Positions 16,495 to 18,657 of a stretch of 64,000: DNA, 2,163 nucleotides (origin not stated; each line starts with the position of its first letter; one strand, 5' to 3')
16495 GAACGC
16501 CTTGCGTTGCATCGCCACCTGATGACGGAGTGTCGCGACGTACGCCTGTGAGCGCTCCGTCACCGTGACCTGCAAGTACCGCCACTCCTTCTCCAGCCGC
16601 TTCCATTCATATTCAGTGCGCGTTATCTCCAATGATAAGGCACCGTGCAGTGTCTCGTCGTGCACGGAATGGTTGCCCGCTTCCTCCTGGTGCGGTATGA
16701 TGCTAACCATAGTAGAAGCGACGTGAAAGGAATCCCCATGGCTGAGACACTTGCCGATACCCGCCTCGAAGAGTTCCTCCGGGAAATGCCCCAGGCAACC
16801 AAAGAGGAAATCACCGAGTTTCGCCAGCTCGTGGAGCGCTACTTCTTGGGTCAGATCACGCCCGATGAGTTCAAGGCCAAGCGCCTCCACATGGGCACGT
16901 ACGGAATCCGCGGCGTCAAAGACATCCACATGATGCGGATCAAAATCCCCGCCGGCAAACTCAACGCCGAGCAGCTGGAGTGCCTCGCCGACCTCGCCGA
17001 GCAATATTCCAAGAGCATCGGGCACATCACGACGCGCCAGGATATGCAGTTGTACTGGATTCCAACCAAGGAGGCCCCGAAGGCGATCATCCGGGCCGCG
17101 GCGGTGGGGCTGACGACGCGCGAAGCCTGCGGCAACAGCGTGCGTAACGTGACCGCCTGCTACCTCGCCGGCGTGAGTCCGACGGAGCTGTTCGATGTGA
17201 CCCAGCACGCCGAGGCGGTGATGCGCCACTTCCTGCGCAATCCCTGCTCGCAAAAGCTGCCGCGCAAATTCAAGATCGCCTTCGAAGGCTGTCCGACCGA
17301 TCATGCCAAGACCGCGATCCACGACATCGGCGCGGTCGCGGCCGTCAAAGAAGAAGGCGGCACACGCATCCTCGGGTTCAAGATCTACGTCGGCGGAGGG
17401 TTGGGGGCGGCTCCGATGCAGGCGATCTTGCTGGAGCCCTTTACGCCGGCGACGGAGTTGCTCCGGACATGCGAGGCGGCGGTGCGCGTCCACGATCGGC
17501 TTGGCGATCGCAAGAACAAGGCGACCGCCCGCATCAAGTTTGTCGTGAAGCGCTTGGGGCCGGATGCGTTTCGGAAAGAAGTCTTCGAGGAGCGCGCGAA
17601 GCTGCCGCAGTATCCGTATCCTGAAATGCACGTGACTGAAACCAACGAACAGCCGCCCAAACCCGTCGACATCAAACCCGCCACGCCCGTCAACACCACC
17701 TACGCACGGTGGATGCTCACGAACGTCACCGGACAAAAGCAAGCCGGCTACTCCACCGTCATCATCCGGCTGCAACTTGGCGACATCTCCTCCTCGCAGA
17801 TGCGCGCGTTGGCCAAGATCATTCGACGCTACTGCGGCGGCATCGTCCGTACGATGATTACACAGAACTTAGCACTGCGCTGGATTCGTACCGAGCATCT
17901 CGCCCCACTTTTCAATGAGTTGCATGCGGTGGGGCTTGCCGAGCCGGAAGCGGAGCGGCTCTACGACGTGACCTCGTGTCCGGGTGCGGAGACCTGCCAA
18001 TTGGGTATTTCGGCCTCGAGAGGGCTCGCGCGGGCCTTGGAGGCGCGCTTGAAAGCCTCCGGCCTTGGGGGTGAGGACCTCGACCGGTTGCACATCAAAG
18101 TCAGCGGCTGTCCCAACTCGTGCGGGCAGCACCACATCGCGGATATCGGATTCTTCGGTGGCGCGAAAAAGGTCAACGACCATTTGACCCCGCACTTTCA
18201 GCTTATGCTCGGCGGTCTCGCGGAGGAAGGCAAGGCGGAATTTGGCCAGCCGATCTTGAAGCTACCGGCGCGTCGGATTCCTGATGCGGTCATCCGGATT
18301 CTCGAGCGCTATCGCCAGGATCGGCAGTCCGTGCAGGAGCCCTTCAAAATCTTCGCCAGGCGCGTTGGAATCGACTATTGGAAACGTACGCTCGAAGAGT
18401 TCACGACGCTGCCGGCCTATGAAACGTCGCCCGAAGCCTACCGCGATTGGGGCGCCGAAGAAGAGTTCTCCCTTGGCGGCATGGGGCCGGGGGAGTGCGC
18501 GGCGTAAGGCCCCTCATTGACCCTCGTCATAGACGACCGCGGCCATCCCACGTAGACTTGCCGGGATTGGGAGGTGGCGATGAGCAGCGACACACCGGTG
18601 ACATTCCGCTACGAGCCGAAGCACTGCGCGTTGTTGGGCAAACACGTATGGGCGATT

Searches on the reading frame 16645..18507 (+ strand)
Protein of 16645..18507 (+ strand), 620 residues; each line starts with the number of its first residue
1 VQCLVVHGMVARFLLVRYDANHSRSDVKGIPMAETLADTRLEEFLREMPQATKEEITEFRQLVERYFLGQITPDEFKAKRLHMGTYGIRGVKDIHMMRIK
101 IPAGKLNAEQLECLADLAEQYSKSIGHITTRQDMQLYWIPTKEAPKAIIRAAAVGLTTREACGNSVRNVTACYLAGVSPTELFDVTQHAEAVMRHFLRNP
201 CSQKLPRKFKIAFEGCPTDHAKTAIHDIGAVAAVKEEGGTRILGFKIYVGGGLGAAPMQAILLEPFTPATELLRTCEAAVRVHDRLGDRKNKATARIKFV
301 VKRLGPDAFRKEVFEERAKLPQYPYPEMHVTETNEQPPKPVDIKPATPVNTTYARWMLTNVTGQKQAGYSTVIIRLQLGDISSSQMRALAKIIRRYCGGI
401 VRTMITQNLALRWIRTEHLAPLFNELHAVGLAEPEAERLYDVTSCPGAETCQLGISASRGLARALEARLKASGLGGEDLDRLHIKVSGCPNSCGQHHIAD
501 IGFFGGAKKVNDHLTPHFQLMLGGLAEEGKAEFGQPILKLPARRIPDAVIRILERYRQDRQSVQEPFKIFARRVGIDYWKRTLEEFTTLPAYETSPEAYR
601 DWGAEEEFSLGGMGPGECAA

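Call 40: search_protein_families(library=ncbifam, proteins=[window:16645-18507:+], max_evalue=0.01)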
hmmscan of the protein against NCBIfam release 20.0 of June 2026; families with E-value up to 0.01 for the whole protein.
window:16645-18507:+ (620 aa): 11 families
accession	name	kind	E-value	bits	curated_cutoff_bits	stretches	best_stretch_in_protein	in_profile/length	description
NF007126.0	PRK09567.1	equivalog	4.5e-77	259.6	523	1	74-584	98-588/595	NirA family protein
NF007125.0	PRK09566.1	equivalog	1.8e-61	208.2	594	1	94-538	65-486/513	ferredoxin--nitrite reductase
NF010029.0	PRK13504.1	equivalog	2.2e-45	155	457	3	204-330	214-343/575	NADPH-dependent assimilatory sulfite reductase hemoprotein subunit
TIGR02435.1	CobG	equivalog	1.5e-38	132.8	234.8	1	92-507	15-385/388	precorrin-3B synthase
TIGR02042.1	sir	equivalog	2.7e-34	118.2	731.5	3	383-585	384-580/581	sulfite reductase, ferredoxin dependent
TIGR02041.1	CysI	equivalog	3.5e-29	101.7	756.55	2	204-576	193-540/541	assimilatory sulfite reductase (NADPH) hemoprotein subunit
TIGR02374.1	nitri_red_nirB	equivalog_domain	8.6e-27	93.9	578.35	2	100-320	565-768/794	nitrite reductase large subunit NirB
TIGR02912.1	sulfite_red_C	equivalog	2.2e-23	82.7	324.1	2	79-234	5-162/314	sulfite reductase subunit C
TIGR02064.1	dsrA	equivalog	2.9e-15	56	392.85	2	89-233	76-222/402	dissimilatory-type sulfite reductase subunit alpha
TIGR02066.1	dsrB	equivalog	5.2e-14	52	341.5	2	381-505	41-167/341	dissimilatory-type sulfite reductase subunit beta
NF011565.0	PRK14989.1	subfamily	1e-12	47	883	2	358-508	556-700/847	nitrite reductase large subunit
